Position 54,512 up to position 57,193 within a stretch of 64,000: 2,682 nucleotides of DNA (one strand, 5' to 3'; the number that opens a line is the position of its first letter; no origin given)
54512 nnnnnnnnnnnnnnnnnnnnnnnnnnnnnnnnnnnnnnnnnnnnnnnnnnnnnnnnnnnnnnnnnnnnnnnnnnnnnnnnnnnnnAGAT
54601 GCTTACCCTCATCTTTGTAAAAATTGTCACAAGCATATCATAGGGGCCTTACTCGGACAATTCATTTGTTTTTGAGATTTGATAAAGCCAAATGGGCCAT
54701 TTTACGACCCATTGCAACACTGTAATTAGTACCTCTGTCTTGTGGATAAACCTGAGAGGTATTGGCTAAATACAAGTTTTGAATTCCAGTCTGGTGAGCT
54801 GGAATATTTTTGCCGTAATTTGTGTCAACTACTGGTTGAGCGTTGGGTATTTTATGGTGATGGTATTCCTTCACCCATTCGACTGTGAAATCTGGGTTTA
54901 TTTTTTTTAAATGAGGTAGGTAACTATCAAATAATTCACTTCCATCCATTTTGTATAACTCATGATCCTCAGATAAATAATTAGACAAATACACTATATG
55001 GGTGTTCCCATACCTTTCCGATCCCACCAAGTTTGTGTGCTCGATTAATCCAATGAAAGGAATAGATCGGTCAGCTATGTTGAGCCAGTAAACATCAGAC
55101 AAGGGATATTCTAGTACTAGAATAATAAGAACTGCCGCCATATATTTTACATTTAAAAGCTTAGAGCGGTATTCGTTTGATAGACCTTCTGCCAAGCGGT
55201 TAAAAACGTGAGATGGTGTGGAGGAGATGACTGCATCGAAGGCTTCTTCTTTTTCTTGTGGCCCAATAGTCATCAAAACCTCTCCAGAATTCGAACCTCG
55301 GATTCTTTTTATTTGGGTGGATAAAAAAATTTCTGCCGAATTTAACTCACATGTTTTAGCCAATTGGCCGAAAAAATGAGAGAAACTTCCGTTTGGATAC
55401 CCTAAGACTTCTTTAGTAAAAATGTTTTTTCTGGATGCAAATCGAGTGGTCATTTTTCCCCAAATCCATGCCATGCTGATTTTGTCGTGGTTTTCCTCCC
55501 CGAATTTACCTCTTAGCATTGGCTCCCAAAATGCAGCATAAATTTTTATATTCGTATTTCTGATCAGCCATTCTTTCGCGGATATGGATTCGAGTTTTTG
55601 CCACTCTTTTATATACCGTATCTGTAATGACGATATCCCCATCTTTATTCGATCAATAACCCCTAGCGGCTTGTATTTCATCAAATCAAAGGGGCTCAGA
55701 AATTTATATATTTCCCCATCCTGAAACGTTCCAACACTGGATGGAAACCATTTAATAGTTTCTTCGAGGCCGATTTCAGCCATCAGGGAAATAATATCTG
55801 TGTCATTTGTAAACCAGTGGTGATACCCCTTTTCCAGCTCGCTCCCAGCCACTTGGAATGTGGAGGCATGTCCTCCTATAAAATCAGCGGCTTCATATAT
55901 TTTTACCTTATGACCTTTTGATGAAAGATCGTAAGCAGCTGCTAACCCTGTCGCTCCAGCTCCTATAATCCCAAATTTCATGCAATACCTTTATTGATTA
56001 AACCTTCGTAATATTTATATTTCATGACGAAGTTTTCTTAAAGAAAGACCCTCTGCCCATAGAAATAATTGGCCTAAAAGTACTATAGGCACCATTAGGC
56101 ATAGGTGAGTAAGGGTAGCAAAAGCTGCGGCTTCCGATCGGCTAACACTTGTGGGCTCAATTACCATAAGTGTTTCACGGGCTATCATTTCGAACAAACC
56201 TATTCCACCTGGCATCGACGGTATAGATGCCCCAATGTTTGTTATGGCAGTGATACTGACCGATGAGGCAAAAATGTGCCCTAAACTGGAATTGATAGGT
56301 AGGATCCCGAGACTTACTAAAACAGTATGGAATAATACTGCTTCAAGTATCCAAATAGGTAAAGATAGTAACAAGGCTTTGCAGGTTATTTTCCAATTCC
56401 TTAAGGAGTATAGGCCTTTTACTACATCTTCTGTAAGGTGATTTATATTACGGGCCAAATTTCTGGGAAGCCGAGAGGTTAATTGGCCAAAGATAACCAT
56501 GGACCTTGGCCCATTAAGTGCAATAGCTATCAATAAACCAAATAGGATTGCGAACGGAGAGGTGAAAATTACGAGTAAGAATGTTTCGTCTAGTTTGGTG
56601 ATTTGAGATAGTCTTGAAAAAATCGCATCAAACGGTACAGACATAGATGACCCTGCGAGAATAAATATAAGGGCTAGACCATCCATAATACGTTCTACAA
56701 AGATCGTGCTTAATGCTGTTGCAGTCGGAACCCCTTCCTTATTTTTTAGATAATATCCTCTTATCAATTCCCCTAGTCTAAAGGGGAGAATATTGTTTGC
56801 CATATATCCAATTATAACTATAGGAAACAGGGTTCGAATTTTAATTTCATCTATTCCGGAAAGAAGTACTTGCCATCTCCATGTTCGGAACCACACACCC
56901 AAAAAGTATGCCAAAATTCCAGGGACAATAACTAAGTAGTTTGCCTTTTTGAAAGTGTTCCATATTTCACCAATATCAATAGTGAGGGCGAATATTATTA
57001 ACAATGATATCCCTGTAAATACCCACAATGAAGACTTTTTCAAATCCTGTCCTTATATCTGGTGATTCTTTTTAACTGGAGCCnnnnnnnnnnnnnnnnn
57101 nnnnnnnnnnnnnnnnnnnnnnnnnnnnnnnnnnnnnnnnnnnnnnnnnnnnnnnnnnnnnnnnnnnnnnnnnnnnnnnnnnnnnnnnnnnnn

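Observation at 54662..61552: Function-unknown GT-C membrane module: Chlor_Arch_YYY + TIGR03663 + flippase-like + FAD oxidoreductase operon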

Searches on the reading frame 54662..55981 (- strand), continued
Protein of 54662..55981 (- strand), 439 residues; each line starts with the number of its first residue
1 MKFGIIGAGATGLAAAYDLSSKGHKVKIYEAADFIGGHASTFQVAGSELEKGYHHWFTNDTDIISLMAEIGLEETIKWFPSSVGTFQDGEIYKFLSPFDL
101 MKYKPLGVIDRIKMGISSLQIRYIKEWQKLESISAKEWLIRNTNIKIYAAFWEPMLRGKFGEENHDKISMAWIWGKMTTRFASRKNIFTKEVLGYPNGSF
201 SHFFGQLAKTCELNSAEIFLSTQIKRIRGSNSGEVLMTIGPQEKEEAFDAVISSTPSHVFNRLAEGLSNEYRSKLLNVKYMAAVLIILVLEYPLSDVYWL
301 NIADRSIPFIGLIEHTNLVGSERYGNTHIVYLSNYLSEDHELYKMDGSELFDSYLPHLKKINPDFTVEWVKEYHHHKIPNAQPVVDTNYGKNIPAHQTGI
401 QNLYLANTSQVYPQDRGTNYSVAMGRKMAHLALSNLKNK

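Call 91: get_annotated_region(hit=H8, flank=6000)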
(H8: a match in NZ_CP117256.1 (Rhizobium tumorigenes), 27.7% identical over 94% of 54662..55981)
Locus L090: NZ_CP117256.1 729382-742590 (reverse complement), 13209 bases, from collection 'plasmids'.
description: Rhizobium tumorigenes strain 1078 plasmid pRt1078, complete sequence
organism: Rhizobium tumorigenes (NCBI taxid 2041385)
taxonomy: Bacteria; Pseudomonadota; Alphaproteobacteria; Hyphomicrobiales; Rhizobiaceae; Rhizobium; Rhizobium tumorigenes
host: -; source: Rubus sp.,pure bacterial culture,Aerial tumor; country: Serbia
typing (MOB-suite, as given by PLSDB): non-mobilizable
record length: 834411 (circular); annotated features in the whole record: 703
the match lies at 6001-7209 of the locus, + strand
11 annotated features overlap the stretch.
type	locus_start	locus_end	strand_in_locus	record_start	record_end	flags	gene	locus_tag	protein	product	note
CDS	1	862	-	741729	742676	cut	-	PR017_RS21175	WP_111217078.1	HEPN domain-containing protein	-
CDS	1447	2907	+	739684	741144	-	-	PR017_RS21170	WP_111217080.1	UbiA family prenyltransferase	-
CDS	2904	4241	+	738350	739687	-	-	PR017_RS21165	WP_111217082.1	FAD-binding oxidoreductase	-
CDS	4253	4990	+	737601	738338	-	-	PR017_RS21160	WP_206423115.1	SDR family NAD(P)-dependent oxidoreductase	-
CDS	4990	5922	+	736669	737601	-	-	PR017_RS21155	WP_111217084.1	NAD-dependent epimerase/dehydratase family protein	-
CDS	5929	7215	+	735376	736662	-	-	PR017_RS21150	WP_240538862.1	NAD(P)/FAD-dependent oxidoreductase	-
CDS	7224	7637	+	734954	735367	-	-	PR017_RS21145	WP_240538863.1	GtrA family protein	GO:0000271 - polysaccharide biosynthetic process [Evidence IEA]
CDS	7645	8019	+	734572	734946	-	-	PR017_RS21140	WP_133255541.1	hypothetical protein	-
CDS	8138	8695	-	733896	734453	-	-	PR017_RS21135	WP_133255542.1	hypothetical protein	-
CDS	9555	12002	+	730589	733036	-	-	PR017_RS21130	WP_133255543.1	hypothetical protein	-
CDS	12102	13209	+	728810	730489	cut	pseG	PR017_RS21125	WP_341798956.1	UDP-2,4-diacetamido-2,4, 6-trideoxy-beta-L-altropyranose hydrolase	-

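Call 92: search_protein_families(library=ncbifam, proteins=[L087:6932-8221:+, L088:6932-8227:+, L086:6929-8320:+, L089:5932-7215:+], max_evalue=1e-10)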
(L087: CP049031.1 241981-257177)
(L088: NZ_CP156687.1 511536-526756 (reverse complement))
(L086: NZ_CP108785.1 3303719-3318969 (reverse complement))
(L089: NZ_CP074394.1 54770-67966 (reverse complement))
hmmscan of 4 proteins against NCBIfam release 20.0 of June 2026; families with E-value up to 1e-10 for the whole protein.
L087:6932-8221:+ (429 aa): 8 families
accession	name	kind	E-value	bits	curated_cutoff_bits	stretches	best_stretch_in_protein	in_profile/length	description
NF005560.0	PRK07233.1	equivalog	8.6e-151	502.6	252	1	3-425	2-428/435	hypothetical protein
TIGR03467.1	HpnE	equivalog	8e-22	78.1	283.05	1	4-396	1-399/430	hydroxysqualene dehydroxylase HpnE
NF005547.0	PRK07208.1-3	equivalog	2.1e-20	72.9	380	1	3-306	6-315/465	hypothetical protein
NF005548.0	PRK07208.1-4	equivalog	4.2e-19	68.5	389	1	2-385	4-407/488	hypothetical protein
NF005545.0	PRK07208.1-1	equivalog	2.3e-18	65.9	451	1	3-180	9-182/504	hypothetical protein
TIGR00562.1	proto_IX_ox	equivalog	7.4e-13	47.9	97.85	0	1-287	2-317/470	protoporphyrinogen oxidase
TIGR02734.1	crtI_fam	subfamily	1.6e-11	43.6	238.1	0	4-47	1-44/504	phytoene desaturase family protein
TIGR02731.1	phytoene_desat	equivalog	1.6e-11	43.6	569.4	0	4-261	2-281/453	15-cis-phytoene desaturase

L088:6932-8227:+ (431 aa): 7 families
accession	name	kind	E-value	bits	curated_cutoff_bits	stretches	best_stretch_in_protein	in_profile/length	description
NF005560.0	PRK07233.1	equivalog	1.3e-164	548.2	252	1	10-430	3-427/435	hypothetical protein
TIGR03467.1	HpnE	equivalog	4.8e-28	98.6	283.05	1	10-405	1-402/430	hydroxysqualene dehydroxylase HpnE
NF005547.0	PRK07208.1-3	equivalog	1.5e-21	76.7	380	1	7-320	4-323/465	hypothetical protein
NF005548.0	PRK07208.1-4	equivalog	4.4e-21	75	389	1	6-323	2-336/488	hypothetical protein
NF005545.0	PRK07208.1-1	equivalog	7.8e-15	54.2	451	0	3-185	3-181/504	hypothetical protein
TIGR02734.1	crtI_fam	subfamily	2e-12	46.6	238.1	0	10-53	1-44/504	phytoene desaturase family protein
TIGR02731.1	phytoene_desat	equivalog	2.6e-11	43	569.4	0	10-248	2-256/453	15-cis-phytoene desaturase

L086:6929-8320:+ (463 aa): 5 families
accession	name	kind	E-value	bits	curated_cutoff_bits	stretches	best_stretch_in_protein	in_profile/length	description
NF005560.0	PRK07233.1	equivalog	6.2e-138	460.3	252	1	11-446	3-432/435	hypothetical protein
TIGR03467.1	HpnE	equivalog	5.5e-25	88.6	283.05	1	11-417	1-403/430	hydroxysqualene dehydroxylase HpnE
NF005548.0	PRK07208.1-4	equivalog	3.5e-16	58.9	389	1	10-403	5-408/488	hypothetical protein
NF005547.0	PRK07208.1-3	equivalog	6.1e-16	58.2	380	1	11-422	7-422/465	hypothetical protein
NF005545.0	PRK07208.1-1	equivalog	1.4e-12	46.7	451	0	7-180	6-175/504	hypothetical protein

L089:5932-7215:+ (427 aa): 9 families
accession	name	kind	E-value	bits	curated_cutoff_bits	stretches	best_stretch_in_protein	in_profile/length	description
NF005560.0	PRK07233.1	equivalog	4.3e-153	510.2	252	1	3-426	2-429/435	hypothetical protein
TIGR03467.1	HpnE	equivalog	5.7e-25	88.5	283.05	1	4-399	1-402/430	hydroxysqualene dehydroxylase HpnE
NF005548.0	PRK07208.1-4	equivalog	1.7e-20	73.1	389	1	2-386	4-408/488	hypothetical protein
NF005545.0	PRK07208.1-1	equivalog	1.8e-17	62.9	451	0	189-386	212-419/504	hypothetical protein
NF005547.0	PRK07208.1-3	equivalog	7e-14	51.4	380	1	3-379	6-392/465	hypothetical protein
NF045637.1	carotdesatCrtDProt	equivalog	1.3e-13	50.4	580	0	4-40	1-37/485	1-hydroxycarotenoid 3,4-desaturase CrtD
TIGR02734.1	crtI_fam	subfamily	1.5e-13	50.3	238.1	0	4-43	1-40/504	phytoene desaturase family protein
NF058655.1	CrtID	equivalog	2.3e-11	43.2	640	0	194-284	214-305/478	bifunctional phytoene desaturase/3,4-desaturase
TIGR02733.1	desat_CrtD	equivalog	8e-11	41.3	549.7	0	3-43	3-43/492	C-3',4' desaturase CrtD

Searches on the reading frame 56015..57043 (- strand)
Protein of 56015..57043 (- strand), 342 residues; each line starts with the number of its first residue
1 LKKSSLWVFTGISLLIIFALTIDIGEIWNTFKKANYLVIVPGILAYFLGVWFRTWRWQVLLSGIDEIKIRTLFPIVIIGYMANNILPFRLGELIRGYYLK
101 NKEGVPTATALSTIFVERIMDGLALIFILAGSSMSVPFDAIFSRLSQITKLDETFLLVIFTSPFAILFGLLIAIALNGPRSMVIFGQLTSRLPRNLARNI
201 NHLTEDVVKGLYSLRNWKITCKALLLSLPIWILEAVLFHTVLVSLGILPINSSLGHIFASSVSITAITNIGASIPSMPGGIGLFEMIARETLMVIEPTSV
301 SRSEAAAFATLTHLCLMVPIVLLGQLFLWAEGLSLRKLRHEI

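Call 4: search_protein_families(library=pfam, proteins=[window:56015-57043:-], max_evalue=0.01)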
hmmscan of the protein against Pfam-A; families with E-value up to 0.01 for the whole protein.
window:56015-57043:- (342 aa): 1 family
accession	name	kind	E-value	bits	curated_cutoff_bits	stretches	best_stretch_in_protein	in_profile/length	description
PF03706.18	LPG_synthase_TM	-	2.2e-42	146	33.4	1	11-324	6-302/302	Lysylphosphatidylglycerol synthase TM region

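Call 5: search_protein_families(library=ncbifam, proteins=[window:56015-57043:-], max_evalue=0.01)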
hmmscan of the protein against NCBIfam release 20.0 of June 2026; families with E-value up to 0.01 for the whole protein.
window:56015-57043:- (342 aa): 2 families
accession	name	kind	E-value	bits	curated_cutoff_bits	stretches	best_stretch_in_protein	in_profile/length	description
TIGR00374.1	TIGR00374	subfamily_domain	3e-21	76.2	43.2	1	13-328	6-310/323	flippase-like domain-containing protein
NF006963.0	PRK09440.1-1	equivalog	0.0038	16.3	813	1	229-298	235-304/417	valine--pyruvate transaminase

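Call 38: search_solved_structures(query=window:56015-57043:-, max_evalue=1)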
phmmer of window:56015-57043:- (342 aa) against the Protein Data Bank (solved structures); distinct sequences matched with E-value up to 1: 1.
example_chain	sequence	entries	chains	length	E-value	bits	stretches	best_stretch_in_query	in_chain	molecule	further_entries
3g7q_A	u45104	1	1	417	0.18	14.3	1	229-299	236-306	Valine-pyruvate aminotransferase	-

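Call 69: search_dna_similar(query=window:56015-57043:-, collection=plasmids, mode=protein, max_evalue=1e-8, max_rows=25)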
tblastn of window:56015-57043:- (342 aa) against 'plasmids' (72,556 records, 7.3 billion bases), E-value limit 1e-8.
Records with a match: 1; places in all: 1; records where one place covers at least 80% of the query: 1.
Best place of each record, by identity: <60% 1.
By first word of the organism name: Prevotella 1.
By predicted mobility (MOB-suite, as given by PLSDB): non-mobilizable 1.
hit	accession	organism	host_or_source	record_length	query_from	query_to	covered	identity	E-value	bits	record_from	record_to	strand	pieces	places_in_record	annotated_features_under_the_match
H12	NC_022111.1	Prevotella sp. oral taxon 299 str. F0039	Homo sapiens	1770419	42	341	88%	26.0%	3e-10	69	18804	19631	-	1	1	none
